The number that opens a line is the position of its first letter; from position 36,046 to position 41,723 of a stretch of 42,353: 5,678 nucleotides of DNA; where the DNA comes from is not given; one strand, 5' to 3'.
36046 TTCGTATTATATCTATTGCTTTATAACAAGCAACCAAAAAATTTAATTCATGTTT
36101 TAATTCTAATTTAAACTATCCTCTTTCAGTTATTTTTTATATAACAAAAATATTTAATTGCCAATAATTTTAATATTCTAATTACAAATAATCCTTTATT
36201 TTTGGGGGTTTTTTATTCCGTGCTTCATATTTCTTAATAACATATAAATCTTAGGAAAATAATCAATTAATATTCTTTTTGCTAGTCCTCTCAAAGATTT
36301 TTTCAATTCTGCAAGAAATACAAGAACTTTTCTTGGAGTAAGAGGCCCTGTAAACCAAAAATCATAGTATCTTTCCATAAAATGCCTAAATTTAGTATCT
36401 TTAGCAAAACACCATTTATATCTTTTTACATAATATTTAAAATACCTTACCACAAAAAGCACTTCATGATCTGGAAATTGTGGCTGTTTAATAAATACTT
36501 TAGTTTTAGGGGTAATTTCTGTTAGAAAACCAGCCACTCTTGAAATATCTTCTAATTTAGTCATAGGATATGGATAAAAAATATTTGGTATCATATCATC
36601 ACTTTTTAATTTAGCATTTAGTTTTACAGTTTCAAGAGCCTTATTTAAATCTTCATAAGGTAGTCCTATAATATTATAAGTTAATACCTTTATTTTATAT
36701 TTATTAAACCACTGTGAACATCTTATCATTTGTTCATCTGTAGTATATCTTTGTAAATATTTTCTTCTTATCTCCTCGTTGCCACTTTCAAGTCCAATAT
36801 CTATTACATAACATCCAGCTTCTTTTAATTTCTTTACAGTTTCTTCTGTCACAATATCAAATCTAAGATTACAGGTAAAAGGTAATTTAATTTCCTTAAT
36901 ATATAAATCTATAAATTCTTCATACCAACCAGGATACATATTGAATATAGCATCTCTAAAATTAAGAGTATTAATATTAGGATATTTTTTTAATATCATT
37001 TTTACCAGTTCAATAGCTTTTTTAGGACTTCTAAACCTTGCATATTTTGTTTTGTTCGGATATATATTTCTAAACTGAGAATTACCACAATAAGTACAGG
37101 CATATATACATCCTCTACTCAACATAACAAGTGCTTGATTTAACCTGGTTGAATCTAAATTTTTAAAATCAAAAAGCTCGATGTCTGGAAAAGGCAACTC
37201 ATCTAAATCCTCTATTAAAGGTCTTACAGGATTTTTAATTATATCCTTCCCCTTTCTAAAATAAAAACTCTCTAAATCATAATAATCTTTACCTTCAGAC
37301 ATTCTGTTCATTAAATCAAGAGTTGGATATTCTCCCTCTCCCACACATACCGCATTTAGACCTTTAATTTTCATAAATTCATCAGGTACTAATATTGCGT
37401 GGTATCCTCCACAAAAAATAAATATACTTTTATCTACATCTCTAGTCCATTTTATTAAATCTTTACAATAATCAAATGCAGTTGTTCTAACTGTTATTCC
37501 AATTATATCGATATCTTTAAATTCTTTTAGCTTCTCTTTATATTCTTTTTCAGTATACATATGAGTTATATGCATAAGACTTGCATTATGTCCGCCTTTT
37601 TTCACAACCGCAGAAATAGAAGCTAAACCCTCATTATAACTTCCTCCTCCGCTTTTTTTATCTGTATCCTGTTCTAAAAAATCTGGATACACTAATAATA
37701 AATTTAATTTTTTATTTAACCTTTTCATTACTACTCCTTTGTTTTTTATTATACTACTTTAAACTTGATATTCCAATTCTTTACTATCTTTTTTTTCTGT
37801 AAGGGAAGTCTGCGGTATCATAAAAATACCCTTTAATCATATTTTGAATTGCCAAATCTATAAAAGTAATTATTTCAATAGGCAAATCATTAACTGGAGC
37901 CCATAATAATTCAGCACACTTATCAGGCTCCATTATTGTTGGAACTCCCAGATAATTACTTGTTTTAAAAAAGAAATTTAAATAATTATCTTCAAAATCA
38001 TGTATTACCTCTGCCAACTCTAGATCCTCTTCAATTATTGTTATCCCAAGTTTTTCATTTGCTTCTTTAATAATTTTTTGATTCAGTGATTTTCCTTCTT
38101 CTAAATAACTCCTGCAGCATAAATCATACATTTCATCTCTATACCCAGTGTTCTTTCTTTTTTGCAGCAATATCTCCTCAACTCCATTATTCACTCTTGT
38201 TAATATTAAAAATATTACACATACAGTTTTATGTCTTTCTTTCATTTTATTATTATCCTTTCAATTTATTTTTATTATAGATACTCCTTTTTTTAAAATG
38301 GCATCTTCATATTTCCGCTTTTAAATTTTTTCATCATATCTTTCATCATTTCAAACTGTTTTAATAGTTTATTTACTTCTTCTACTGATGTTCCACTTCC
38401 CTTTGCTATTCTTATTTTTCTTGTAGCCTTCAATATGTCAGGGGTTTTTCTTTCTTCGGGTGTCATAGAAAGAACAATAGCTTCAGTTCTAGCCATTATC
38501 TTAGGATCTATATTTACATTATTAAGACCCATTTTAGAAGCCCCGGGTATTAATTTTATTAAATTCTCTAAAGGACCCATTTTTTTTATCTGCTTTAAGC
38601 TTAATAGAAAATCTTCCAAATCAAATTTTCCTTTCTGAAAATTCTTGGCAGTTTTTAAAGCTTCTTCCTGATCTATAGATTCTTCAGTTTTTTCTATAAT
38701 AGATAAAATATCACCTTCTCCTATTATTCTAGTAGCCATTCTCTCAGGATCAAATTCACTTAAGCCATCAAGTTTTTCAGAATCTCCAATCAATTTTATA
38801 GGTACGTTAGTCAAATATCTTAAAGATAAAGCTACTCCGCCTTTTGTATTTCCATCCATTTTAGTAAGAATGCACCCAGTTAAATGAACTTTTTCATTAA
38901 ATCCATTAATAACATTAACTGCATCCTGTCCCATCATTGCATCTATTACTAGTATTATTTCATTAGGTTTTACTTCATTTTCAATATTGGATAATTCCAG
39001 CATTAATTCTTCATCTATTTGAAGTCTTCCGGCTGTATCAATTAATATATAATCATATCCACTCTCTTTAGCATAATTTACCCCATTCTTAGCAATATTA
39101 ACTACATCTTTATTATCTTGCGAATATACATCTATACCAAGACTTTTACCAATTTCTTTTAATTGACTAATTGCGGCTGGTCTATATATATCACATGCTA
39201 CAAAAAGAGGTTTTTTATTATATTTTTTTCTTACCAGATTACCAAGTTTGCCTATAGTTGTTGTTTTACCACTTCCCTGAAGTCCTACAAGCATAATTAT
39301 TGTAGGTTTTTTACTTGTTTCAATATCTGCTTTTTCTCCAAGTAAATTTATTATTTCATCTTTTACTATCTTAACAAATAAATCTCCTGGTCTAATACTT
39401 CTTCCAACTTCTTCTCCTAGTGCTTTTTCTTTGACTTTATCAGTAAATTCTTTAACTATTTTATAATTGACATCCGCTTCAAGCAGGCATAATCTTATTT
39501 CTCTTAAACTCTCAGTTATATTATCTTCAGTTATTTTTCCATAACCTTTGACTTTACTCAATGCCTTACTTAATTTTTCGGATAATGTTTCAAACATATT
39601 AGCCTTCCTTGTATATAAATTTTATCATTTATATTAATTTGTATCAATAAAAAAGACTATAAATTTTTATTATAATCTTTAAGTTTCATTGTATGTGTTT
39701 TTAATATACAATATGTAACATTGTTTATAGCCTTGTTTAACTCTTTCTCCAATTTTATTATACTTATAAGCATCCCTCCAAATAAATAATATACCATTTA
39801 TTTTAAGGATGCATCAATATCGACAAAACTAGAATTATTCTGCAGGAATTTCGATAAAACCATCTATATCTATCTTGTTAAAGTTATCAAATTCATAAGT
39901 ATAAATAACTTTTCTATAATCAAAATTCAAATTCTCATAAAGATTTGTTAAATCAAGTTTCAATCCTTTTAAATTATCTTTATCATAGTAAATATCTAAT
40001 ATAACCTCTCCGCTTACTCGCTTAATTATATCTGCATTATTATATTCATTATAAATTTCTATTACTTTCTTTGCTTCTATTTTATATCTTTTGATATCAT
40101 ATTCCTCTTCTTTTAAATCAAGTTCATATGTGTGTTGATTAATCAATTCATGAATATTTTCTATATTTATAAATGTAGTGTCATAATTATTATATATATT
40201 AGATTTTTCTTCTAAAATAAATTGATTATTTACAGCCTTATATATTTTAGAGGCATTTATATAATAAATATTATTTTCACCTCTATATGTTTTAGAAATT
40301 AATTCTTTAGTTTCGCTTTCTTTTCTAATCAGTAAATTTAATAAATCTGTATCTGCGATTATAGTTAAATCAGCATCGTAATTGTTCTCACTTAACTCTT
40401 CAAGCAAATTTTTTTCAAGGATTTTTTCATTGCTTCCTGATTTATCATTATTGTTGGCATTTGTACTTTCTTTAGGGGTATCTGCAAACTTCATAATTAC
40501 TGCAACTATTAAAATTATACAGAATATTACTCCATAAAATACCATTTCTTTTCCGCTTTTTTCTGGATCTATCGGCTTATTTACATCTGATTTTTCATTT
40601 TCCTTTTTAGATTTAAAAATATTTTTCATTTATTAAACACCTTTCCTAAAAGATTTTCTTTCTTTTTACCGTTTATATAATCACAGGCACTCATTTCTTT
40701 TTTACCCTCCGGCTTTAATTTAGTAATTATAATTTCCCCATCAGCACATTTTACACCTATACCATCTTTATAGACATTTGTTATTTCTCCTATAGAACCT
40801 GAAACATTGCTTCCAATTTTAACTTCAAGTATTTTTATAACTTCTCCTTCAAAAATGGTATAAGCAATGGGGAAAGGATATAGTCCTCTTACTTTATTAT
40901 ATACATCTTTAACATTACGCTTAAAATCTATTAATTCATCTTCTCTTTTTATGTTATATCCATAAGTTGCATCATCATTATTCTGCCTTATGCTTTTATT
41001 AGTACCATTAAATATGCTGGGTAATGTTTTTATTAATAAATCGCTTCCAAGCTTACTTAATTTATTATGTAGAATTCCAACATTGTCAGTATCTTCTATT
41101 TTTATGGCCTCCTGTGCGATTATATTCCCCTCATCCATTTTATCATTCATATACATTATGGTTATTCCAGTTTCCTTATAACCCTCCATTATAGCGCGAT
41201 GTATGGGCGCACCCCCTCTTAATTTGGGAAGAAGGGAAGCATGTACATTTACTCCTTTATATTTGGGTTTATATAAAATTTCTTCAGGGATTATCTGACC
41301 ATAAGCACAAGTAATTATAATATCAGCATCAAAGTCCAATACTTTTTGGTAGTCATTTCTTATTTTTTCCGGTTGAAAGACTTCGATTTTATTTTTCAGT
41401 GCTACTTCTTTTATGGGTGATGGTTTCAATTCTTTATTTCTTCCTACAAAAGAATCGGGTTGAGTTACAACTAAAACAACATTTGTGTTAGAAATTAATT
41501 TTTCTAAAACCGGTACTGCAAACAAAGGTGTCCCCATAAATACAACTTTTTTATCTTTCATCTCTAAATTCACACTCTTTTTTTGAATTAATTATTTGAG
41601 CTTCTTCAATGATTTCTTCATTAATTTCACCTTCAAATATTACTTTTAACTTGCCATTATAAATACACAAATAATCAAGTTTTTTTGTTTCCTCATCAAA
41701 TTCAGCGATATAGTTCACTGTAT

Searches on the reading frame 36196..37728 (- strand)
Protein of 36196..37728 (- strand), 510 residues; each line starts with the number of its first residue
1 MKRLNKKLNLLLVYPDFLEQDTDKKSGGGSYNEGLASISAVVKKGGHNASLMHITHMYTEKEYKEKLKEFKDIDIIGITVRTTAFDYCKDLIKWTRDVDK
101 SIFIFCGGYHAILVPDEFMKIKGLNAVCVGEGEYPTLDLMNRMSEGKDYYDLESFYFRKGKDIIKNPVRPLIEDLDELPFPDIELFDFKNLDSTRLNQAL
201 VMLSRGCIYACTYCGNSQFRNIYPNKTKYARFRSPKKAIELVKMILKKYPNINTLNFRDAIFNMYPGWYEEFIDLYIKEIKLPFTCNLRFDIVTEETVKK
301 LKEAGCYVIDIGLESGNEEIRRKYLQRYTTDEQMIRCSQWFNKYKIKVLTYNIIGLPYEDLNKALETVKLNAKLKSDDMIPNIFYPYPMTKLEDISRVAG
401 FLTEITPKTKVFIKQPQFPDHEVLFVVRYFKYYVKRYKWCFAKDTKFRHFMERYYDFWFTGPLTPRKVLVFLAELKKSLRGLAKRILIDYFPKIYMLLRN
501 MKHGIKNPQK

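Call 25: search_protein_families(library=pfam, proteins=[window:36196-37728:-], max_evalue=0.001)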
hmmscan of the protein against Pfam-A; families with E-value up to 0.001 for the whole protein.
window:36196-37728:- (510 aa): 2 families
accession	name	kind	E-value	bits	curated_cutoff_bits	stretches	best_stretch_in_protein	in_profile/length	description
PF04055.27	Radical_SAM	-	1.3e-20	74.7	29.5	1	203-369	3-164/166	Radical SAM superfamily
PF02310.24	B12-binding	-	2.6e-11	43.8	32.1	1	30-135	12-116/121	B12 binding domain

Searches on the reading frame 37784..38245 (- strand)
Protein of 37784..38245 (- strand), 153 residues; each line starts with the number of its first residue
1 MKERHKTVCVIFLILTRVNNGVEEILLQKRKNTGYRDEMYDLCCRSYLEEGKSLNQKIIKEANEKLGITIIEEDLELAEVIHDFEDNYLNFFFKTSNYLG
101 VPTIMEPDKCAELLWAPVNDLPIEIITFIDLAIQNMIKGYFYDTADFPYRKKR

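Call 25: search_protein_families(library=pfam, proteins=[window:37784-38245:-], max_evalue=0.001)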
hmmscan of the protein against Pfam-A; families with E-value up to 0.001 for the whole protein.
window:37784-38245:- (153 aa): 1 family
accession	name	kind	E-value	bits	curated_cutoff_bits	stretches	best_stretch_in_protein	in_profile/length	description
PF14815.12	NUDIX_4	-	2.4e-05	24.6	35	1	22-121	9-98/113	NUDIX domain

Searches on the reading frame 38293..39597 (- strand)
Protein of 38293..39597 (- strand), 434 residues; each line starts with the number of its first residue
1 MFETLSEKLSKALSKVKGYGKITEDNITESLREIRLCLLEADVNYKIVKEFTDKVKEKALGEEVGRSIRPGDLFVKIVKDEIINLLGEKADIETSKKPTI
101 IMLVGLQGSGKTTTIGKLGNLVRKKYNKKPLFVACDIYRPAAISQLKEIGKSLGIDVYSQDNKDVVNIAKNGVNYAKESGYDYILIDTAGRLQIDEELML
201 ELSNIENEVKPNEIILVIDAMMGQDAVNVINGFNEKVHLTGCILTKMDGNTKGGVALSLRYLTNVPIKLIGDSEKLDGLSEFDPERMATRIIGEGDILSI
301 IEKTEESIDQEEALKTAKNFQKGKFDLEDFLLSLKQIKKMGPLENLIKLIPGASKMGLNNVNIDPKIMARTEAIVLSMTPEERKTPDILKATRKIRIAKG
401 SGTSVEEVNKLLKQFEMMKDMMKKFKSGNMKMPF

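Call 25: search_protein_families(library=pfam, proteins=[window:38293-39597:-], max_evalue=0.001)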
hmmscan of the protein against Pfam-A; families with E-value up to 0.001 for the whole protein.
window:38293-39597:- (434 aa): 5 families
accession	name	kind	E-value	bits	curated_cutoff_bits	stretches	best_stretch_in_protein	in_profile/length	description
PF00448.28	SRP54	-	3.2e-72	242.8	22.7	1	98-292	1-195/196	SRP54-type protein, GTPase domain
PF02978.25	SRP_SPB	-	1.7e-33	115.3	27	1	324-422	1-91/91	Signal peptide binding domain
PF02881.24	SRP54_N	-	8.4e-22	77.6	22.4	1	5-82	1-75/75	SRP54-type protein, helical bundle domain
PF13401.12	AAA_22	-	8.3e-06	26.6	27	1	97-217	4-121/130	AAA domain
PF06414.18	Zeta_toxin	-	8.8e-06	25.7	22.3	1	88-189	7-103/199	Zeta toxin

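Call 52: find_homologous_proteins(query=window:38293-39597:-, max_evalue=1e-60)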
Query window:38293-39597:- (434 aa): 8000 proteins with E <= 1e-60 among 8000 candidates; the best 120 are listed.
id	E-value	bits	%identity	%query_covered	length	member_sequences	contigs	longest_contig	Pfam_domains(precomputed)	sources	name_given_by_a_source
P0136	1.7e-272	922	100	100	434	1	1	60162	PF06414.19,PF02881.25,PF02978.27,PF13401.13,PF00448.29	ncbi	-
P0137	2.2e-245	832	87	100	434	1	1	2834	PF06414.19,PF02881.25,PF02978.27,PF00448.29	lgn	-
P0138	1.2e-240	817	87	100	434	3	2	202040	PF02881.25,PF02978.27,PF13401.13,PF00448.29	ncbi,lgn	-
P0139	3.9e-228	776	81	100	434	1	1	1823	PF02881.25,PF02978.27,PF00448.29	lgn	-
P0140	2.3e-227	773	80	100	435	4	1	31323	PF02881.25,PF02978.27,PF13401.13,PF00448.29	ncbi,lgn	-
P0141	6.2e-226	768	82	100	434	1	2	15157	PF02881.25,PF02978.27,PF00448.29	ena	-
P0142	1.7e-225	767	79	100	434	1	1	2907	PF06414.19,PF02881.25,PF02978.27,PF00448.29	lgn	-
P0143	3.7e-221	753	79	100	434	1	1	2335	PF02881.25,PF02978.27,PF00448.29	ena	-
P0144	3.7e-221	753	78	100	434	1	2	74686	PF02881.25,PF02978.27,PF13207.13,PF13401.13,PF00448.29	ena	-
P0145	4.1e-221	753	79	100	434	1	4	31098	PF02881.25,PF02978.27,PF13401.13,PF00448.29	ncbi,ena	-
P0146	2.1e-220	750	79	100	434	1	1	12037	PF02881.25,PF02978.27,PF00448.29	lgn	-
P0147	2.6e-220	750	79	100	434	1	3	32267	PF02881.25,PF02978.27,PF13401.13,PF00448.29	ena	-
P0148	3.0e-220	750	79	100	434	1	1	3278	PF06414.19,PF02881.25,PF02978.27,PF13401.13,PF00448.29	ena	-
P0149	3.1e-220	750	79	100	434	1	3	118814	PF06414.19,PF02881.25,PF02978.27,PF13401.13,PF00448.29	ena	-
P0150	4.2e-220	749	79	100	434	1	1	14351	PF06414.19,PF02881.25,PF02978.27,PF13401.13,PF00448.29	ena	-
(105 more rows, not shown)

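Call 53: find_encoding_contigs(protein=P0145, flank=3000, max_places=4)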
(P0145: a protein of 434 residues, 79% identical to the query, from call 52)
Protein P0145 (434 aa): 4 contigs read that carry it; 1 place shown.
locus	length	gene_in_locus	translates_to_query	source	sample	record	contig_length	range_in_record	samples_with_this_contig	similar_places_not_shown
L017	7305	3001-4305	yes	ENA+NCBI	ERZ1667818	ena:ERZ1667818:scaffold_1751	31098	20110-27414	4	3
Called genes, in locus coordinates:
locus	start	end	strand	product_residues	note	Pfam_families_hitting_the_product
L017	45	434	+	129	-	PF04266:ASCH (weak)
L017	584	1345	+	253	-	PF00106:adh_short, PF08659:KR, PF13460:NAD_binding_10 (weak), PF13561:adh_short_C2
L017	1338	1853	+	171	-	PF03729:DUF308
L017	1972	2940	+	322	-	PF01933:CofD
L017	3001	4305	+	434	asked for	PF02881:SRP54_N, PF13401:AAA_22 (weak), PF00448:SRP54, PF02978:SRP_SPB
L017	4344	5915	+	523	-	PF02310:B12-binding, PF04055:Radical_SAM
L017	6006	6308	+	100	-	-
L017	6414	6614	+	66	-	PF01192:RNA_pol_Rpb6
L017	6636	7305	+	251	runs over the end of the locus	PF21982:RecX_HTH1, PF02631:RecX_HTH2 (weak), PF21981:RecX_HTH3 (weak)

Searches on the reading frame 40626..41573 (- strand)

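Call 25: search_protein_families(library=pfam, proteins=[window:40626-41573:-], max_evalue=0.001)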
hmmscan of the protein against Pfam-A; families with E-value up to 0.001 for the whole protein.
window:40626-41573:- (315 aa): 2 families
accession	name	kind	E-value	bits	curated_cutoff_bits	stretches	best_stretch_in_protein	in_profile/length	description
PF00551.24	Formyl_trans_N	-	8.4e-39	133.6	26.1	1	8-183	1-180/181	Formyl transferase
PF02911.23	Formyl_trans_C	-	3e-25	88.7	21.1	1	207-303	1-99/100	Formyl transferase, C-terminal domain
